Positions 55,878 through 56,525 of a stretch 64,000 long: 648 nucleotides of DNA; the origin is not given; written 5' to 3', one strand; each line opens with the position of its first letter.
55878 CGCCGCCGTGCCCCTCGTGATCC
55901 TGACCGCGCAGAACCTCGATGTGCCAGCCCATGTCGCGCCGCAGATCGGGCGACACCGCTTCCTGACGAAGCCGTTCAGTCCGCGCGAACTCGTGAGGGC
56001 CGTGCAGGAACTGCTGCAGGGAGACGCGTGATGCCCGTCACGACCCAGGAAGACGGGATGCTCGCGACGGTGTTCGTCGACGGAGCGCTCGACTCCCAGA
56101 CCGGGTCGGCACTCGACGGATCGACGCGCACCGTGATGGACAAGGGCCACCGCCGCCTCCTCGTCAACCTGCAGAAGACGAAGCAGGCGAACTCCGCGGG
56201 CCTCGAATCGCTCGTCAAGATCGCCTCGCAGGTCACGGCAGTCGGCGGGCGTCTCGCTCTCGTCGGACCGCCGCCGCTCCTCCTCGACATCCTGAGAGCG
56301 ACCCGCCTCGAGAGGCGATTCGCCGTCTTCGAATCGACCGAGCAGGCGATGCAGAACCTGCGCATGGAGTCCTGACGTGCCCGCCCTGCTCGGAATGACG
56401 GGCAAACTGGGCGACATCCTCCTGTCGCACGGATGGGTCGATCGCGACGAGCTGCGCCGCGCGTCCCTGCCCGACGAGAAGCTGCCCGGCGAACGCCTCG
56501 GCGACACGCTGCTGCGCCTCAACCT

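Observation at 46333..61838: Hybrid type IV filament locus: PilMNOP alignment complex and secretin combined with a Gsp-like pseudopilin set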

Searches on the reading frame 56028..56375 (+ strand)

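Call 8: search_protein_families(library=pfam, max_evalue=0.01, proteins=[window:56028-56375:+])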
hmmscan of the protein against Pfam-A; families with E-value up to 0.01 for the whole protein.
window:56028-56375:+ (115 aa): 2 families
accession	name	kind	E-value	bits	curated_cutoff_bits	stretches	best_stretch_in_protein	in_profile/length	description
PF01740.26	STAS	-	3.9e-11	43.1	22.6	1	5-107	4-106/106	STAS domain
PF13466.11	STAS_2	-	4.5e-08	33.6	29.2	1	17-94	3-79/80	STAS domain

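Call 81: search_protein_families(library=ncbifam, max_evalue=0.1, proteins=[window:56028-56375:+])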
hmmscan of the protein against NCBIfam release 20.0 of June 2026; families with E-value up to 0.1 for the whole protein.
window:56028-56375:+ (115 aa): 3 families
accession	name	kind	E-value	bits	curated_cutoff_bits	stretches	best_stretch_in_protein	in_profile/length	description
TIGR00377.1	ant_ant_sig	superfamily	1.1e-11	44.5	53.45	1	3-106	4-108/108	anti-sigma factor antagonist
TIGR02886.1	spore_II_AA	equivalog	0.00062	19.7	114.75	1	15-107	12-105/106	anti-sigma F factor antagonist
NF052652.1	YtvA_fam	equivalog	0.077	12.5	250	1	15-107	148-242/243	YtvA family blue-light photoreceptor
